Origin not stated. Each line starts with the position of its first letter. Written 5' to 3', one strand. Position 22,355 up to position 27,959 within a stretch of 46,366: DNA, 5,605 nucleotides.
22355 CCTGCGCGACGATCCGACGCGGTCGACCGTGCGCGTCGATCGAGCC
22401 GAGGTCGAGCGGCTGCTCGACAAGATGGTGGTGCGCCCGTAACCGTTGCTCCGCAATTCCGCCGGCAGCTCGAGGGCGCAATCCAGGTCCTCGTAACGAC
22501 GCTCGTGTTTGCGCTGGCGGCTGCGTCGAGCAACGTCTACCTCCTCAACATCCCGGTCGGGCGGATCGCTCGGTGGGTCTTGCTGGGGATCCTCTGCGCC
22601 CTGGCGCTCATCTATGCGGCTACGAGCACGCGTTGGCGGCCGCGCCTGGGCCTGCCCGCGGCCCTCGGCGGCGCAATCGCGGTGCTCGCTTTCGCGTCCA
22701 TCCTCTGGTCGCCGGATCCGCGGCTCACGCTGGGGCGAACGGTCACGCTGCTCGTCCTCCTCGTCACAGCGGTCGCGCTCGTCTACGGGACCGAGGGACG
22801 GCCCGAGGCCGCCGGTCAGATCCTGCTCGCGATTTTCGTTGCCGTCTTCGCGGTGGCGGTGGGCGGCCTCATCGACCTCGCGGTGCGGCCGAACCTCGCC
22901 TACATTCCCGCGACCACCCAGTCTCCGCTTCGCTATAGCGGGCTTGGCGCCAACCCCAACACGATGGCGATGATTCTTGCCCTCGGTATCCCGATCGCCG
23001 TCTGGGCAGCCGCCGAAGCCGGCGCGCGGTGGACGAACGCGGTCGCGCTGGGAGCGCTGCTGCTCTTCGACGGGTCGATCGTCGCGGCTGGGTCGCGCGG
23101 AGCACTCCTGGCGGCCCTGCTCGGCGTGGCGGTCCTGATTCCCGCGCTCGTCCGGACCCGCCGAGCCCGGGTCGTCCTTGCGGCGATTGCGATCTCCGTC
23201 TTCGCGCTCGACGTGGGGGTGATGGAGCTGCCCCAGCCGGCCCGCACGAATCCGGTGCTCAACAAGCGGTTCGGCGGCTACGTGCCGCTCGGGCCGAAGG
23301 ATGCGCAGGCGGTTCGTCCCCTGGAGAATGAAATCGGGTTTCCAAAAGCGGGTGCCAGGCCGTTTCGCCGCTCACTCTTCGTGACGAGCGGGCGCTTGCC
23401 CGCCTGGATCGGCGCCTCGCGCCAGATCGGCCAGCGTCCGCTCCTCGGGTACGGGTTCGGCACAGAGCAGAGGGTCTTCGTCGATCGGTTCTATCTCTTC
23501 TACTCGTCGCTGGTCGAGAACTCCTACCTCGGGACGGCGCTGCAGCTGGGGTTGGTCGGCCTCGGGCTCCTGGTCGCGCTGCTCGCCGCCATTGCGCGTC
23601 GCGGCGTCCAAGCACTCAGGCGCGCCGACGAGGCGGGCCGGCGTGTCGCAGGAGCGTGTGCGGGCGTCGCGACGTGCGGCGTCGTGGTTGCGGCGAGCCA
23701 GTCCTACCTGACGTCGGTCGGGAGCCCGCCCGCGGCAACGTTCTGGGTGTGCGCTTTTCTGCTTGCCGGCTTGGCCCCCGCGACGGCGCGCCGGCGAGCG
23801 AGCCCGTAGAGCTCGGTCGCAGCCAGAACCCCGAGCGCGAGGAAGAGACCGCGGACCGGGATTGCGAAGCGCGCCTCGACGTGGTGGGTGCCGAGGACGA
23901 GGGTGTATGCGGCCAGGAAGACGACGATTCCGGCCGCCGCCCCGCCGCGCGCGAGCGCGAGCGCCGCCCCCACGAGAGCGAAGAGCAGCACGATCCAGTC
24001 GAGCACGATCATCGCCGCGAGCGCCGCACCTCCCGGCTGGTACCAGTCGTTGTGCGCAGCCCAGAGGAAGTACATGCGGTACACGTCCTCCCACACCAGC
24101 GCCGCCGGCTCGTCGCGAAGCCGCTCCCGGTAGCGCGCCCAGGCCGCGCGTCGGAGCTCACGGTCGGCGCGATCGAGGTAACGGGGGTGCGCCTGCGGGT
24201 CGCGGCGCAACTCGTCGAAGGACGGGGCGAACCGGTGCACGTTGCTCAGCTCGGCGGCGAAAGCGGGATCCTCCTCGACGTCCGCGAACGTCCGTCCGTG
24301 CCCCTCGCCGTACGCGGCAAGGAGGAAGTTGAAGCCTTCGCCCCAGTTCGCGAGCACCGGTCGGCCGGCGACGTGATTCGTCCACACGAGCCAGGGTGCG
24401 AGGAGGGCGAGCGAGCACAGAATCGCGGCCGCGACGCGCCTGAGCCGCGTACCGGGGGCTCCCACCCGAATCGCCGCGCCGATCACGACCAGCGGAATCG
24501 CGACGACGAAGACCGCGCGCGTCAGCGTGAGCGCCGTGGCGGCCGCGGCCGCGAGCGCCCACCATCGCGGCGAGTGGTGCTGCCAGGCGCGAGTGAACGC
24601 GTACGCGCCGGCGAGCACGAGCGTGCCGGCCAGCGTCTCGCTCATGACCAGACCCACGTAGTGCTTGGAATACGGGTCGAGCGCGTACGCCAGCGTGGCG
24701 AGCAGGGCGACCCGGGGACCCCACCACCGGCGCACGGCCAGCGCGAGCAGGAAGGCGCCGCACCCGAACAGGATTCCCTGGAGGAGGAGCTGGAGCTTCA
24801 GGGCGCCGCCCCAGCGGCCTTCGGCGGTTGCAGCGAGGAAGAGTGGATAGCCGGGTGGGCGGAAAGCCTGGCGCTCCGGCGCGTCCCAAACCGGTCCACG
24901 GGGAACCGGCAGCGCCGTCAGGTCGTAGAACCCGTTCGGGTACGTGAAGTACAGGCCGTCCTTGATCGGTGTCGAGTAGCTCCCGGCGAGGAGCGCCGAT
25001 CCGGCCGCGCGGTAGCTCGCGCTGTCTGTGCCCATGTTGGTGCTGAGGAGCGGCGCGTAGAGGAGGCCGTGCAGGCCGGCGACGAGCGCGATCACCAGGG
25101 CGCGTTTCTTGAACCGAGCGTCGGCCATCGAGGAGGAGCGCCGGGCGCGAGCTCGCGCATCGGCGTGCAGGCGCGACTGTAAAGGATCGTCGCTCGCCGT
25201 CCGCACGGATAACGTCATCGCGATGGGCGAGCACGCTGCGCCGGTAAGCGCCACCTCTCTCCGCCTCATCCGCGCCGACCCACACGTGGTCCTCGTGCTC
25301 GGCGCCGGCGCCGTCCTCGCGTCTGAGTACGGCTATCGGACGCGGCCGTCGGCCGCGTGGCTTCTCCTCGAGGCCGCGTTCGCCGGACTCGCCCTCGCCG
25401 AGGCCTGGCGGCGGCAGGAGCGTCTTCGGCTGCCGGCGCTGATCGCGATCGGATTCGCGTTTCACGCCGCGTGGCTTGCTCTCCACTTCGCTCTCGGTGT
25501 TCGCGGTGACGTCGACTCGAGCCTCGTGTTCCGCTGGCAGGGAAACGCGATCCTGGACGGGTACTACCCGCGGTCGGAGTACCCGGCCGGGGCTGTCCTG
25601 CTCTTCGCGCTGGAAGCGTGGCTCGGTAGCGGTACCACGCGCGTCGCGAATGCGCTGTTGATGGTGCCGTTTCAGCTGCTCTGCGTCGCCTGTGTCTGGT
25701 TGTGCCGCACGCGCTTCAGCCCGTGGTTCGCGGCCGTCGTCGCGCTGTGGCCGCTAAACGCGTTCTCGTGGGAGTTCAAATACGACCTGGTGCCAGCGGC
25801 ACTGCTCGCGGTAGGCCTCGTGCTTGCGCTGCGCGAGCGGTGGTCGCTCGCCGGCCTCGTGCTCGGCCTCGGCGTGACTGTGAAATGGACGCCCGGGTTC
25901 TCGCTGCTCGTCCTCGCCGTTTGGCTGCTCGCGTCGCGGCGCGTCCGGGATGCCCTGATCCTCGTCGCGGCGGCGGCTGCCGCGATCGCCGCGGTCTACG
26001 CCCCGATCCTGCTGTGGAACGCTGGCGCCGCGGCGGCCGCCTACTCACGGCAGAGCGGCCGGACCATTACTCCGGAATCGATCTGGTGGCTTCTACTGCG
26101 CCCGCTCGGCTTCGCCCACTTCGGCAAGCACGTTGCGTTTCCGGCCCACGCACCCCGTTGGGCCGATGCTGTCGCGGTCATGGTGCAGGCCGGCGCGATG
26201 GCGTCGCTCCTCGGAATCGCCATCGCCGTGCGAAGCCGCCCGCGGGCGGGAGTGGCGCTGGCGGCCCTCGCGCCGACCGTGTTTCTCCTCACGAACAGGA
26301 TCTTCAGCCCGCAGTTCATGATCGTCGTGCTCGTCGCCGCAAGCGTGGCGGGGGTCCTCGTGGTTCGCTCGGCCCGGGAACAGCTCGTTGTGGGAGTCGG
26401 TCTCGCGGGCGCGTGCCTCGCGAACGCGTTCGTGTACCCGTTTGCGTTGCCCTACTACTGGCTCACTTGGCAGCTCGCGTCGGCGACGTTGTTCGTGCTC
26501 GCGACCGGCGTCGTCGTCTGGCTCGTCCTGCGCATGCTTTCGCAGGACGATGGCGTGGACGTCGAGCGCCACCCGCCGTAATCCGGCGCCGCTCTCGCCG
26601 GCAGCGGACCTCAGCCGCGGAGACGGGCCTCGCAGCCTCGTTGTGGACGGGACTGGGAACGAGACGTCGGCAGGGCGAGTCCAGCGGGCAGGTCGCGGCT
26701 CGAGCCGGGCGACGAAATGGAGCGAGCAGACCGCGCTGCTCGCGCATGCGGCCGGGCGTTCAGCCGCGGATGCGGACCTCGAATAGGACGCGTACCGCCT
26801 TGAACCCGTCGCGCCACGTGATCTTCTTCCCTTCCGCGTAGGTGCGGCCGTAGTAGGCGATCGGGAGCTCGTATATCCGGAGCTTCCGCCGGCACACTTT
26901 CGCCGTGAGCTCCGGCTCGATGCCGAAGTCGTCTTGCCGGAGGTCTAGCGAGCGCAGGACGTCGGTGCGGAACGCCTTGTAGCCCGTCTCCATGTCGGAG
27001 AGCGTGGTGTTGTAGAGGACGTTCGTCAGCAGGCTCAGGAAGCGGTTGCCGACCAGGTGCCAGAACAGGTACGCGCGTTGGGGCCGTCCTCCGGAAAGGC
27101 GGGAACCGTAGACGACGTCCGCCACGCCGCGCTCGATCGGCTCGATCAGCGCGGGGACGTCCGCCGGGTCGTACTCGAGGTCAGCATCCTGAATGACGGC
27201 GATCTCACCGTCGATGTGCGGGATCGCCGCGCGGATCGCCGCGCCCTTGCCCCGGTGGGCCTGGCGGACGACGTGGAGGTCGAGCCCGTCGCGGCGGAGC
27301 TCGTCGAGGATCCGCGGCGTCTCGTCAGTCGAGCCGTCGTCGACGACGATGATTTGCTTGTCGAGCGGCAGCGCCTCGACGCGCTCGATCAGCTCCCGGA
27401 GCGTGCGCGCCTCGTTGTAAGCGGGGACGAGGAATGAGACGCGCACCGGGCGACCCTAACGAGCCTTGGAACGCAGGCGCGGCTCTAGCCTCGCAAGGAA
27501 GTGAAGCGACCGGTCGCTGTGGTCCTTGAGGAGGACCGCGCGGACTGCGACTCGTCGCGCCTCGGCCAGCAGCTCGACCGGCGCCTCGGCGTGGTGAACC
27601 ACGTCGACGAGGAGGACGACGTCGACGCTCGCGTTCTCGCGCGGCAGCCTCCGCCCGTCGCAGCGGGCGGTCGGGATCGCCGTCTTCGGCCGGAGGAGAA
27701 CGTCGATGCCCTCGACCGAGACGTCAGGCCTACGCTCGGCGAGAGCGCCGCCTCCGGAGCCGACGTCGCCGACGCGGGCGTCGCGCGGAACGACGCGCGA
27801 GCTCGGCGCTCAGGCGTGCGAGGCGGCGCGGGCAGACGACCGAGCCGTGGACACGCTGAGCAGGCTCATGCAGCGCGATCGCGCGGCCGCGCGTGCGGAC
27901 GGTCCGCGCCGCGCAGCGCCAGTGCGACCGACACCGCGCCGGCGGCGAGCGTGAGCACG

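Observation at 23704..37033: Dense island of seven GT-C-like/DUF2079 polytopic membrane proteins built around two polyprenyl-phosphate GT2 + methyltransferase modules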

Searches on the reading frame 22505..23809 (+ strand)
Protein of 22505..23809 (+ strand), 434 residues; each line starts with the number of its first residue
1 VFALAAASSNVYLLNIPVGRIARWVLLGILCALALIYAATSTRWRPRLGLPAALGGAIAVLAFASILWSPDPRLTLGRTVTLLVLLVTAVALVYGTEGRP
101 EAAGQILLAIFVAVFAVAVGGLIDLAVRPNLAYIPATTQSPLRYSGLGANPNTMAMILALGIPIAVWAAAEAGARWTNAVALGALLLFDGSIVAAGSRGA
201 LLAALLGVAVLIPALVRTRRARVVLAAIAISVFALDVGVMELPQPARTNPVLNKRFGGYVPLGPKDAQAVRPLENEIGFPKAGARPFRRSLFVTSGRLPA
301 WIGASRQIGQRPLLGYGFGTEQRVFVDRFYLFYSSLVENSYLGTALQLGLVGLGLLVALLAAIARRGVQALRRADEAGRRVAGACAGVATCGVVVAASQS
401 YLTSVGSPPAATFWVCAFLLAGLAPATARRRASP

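Call 12: search_protein_families(library=pfam, proteins=[window:22505-23809:+], max_evalue=0.001)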
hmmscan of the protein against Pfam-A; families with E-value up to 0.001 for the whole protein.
window:22505-23809:+ (434 aa): 1 family
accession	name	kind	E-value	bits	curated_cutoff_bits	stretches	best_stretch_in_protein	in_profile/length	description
PF04932.20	Wzy_C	-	2.4e-09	37.6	31.7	1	185-356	4-148/149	O-Antigen ligase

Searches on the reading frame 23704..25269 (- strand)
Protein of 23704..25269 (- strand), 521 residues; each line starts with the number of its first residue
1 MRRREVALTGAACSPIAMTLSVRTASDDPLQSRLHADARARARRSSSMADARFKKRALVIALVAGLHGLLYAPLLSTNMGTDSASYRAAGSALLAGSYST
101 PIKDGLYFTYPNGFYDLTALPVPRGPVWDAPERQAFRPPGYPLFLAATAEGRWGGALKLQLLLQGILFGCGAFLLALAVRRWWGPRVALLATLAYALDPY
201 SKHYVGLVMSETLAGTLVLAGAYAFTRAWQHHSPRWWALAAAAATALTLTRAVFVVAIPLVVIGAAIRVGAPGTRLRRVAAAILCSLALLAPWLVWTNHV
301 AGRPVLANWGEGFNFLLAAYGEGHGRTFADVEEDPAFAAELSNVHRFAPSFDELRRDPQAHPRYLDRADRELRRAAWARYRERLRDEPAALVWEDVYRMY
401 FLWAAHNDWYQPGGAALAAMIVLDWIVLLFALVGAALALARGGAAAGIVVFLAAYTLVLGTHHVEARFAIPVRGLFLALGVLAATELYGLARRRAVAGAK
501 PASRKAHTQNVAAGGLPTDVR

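Call 7: search_protein_families(library=pfam, proteins=[window:23704-25269:-], max_evalue=0.01)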
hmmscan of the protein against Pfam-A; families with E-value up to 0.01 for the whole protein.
window:23704-25269:- (521 aa): 1 family
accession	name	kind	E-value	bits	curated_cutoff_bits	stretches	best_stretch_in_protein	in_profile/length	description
PF13231.12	PMT_2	-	9.3e-08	32.9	26.1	1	163-296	27-160/160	Dolichyl-phosphate-mannose-protein mannosyltransferase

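Call 32: search_protein_families(library=ncbifam, proteins=[window:23704-25128:-], max_evalue=0.01)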
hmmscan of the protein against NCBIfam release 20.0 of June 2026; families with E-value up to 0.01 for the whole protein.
window:23704-25128:- (474 aa): 0 families

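Call 54: search_solved_structures(query=window:23704-25128:-, max_evalue=1)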
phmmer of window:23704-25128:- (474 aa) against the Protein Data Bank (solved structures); distinct sequences matched with E-value up to 1: 0.

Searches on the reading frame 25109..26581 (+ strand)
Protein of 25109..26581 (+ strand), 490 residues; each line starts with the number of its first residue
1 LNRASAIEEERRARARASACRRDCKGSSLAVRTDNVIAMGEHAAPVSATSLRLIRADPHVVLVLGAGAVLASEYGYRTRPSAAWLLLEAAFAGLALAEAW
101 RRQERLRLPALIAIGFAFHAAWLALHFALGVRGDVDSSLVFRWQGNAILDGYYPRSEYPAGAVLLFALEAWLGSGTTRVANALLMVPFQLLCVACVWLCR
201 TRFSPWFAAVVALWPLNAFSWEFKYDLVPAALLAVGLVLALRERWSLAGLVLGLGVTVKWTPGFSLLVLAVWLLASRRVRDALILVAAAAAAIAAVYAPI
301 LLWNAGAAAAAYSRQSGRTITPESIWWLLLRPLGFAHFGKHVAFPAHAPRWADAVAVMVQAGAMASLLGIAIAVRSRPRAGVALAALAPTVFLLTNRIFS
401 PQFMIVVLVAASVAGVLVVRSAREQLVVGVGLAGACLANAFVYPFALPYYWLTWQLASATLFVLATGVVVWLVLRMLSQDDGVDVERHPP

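Call 7: search_protein_families(library=pfam, proteins=[window:25109-26581:+], max_evalue=0.01)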
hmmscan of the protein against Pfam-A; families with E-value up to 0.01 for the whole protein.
window:25109-26581:+ (490 aa): 2 families
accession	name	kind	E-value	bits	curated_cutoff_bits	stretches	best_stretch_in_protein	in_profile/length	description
PF09594.16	GT87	-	8.7e-06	26.1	25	1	158-392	3-232/237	Glycosyltransferase family 87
PF19783.5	DUF6268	-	0.0085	15.6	22.8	0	414-458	125-166/279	Domain of unknown function (DUF6268)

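Call 32: search_protein_families(library=ncbifam, proteins=[window:25223-26581:+], max_evalue=0.01)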
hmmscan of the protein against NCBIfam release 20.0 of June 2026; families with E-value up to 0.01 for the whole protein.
window:25223-26581:+ (452 aa): 0 families

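Call 52: search_solved_structures(query=window:25223-26581:+, max_evalue=1)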
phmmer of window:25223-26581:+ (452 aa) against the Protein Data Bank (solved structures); distinct sequences matched with E-value up to 1: 0.

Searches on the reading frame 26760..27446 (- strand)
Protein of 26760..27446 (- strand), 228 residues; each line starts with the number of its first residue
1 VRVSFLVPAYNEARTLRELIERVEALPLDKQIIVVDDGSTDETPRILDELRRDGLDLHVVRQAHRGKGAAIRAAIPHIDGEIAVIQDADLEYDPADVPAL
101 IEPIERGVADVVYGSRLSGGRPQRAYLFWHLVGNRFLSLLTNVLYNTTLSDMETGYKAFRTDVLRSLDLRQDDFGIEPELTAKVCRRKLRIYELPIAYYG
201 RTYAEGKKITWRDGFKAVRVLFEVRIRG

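Call 7: search_protein_families(library=pfam, proteins=[window:26760-27446:-], max_evalue=0.01)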
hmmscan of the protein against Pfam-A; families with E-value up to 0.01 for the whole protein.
window:26760-27446:- (228 aa): 4 families
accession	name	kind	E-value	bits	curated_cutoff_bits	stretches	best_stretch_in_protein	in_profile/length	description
PF00535.33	Glycos_transf_2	-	1.1e-32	113.8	23.3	1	4-165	1-165/168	Glycosyl transferase family 2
PF13641.12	Glyco_tranf_2_3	-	3.6e-08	34.1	27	1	2-90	2-97/230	Glycosyltransferase like family 2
PF12804.13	NTP_transf_3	-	0.00025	21.7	27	1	11-123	22-129/160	MobA-like NTP transferase domain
PF13704.12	Glyco_tranf_2_4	-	0.00077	20.3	27.5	1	11-70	2-61/98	Glycosyl transferase family 2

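Call 29: search_solved_structures(query=window:26760-27446:-, max_evalue=0.00001)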
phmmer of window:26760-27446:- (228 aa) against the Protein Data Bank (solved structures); distinct sequences matched with E-value up to 0.00001: 12.
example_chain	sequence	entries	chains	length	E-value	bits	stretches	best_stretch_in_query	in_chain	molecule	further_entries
5mlz_A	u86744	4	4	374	2.6e-19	72.9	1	1-219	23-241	Dolichol monophosphate mannose synthase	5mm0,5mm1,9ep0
9bhc_C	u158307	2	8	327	5.3e-14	55.6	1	2-207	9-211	Undecaprenyl-phosphate 4-deoxy-4-formamido-L-arabinose transferase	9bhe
8vxh_A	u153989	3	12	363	7.1e-14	55.2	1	2-207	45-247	Undecaprenyl-phosphate 4-deoxy-4-formamido-L-arabinose transferase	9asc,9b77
9hwj_A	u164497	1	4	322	1.7e-13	53.9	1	2-207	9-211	Undecaprenyl-phosphate 4-deoxy-4-formamido-L-arabinose transferase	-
6yv7_B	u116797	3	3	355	1.8e-10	44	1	2-97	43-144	Glycosyl transferase, family 2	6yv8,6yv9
6yv7_A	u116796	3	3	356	1.8e-10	44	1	2-97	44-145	Glycosyl transferase, family 2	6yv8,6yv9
5ekp_C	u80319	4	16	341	1.6e-08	37.7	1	3-119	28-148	Uncharacterized glycosyltransferase sll0501 | Glycosyltransferase sll0501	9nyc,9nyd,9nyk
5eke_A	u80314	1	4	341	1.6e-08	37.6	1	3-119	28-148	Uncharacterized glycosyltransferase sll0501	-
9nye_A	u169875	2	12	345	1.6e-08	37.6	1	3-119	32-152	Glycosyltransferase sll0501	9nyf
2z87_A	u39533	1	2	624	2.3e-08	37.1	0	3-95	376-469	Chondroitin synthase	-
2z86_A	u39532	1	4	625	2.3e-08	37.1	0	3-95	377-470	Chondroitin synthase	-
3bcv_A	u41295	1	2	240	1.8e-06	30.9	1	2-97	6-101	Putative glycosyltransferase protein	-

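Call 32: search_protein_families(library=ncbifam, proteins=[window:26760-27446:-], max_evalue=0.01)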
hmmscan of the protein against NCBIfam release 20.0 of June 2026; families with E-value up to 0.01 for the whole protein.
window:26760-27446:- (228 aa): 20 families
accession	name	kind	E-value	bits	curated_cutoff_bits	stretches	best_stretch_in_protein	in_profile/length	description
TIGR04182.1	glyco_TIGR04182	equivalog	7.5e-44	150.3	325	1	3-223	2-216/293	S-layer glycoprotein N-glycosyltransferase AglJ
NF041391.1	DPhHxTase_Halo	equivalog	9.8e-25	86.8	375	1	9-202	3-187/213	dolichyl-phosphate hexose transferase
NF058614.1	PPMAGASynPpgS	equivalog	8.1e-17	61.4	370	1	5-209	4-207/226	polyprenyl-phospho-N-acetylgalactosaminyl synthase PpgS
NF007986.1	PRK10714.1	equivalog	2.1e-15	56.5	529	1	2-207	7-209/316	undecaprenyl-phosphate 4-deoxy-4-formamido-L-arabinose transferase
TIGR03937.1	PgaC_IcaA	equivalog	2.3e-14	53.2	422.3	1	2-102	46-148/407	poly-beta-1,6-N-acetyl-D-glucosamine synthase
NF047588.1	GlcsyltransPgfSStrep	equivalog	6.5e-13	48.6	500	1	1-162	1-162/308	glycosyltransferase PgfS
TIGR04283.1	glyco_like_mftF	equivalog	4.1e-11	42.9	182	1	4-100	2-93/221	TIGR04283 family arsenosugar biosynthesis glycosyltransferase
NF041875.1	EPS_EpsD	equivalog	8.1e-11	41.9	370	1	3-114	1-114/325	exopolysaccharide biosynthesis glycosyltransferase EpsD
NF010496.0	PRK13915.1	equivalog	4e-10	39.3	262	1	2-104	32-142/307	glucosyl-3-phosphoglycerate synthase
NF007482.0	PRK10073.1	equivalog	4.7e-09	35.7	423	1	2-104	7-110/334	glycosyltransferase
TIGR03965.1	mycofact_glyco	equivalog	2.8e-07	29.8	280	1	3-100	76-175/467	mycofactocin biosynthesis glycosyltransferase MftF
NF047683.1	TeichurnBiosyTuaG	equivalog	1.4e-06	28.2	400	1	3-92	8-99/252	teichuronic acid biosynthesis protein TuaG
NF053846.1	glyco_with_XrtP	equivalog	3.9e-06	25.8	520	1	5-80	45-124/440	XrtP-associated glycosyltransferase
NF038302.1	EPS_HpsE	equivalog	2.3e-05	23.5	300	1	3-89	3-96/307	hormogonium polysaccharide biosynthesis glycosyltransferase HpsE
NF050050.1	ProtGlycPglI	equivalog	3.5e-05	23.3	500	1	3-112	4-116/306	GalNAc(5)-diNAcBac-PP-undecaprenol beta-1,3-glucosyltransferase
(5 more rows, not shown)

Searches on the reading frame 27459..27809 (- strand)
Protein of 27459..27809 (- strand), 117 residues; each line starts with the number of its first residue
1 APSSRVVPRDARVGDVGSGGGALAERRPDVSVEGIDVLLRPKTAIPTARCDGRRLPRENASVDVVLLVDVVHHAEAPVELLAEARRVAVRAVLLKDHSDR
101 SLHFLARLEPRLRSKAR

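Call 7: search_protein_families(library=pfam, proteins=[window:27459-27809:-], max_evalue=0.01)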
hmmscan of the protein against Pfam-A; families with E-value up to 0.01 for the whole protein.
window:27459-27809:- (117 aa): 4 families
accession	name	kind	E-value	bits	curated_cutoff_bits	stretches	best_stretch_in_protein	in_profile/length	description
PF08241.18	Methyltransf_11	-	1.6e-07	32.3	21.2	1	45-87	44-86/95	Methyltransferase domain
PF13649.12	Methyltransf_25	-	0.00028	21.9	27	1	44-87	47-92/97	Methyltransferase domain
PF05148.21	Methyltransf_8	-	0.0061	16.9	27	1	10-87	73-147/219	Hypothetical methyltransferase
PF08242.18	Methyltransf_12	-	0.0069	17.5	30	0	56-87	57-91/98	Methyltransferase domain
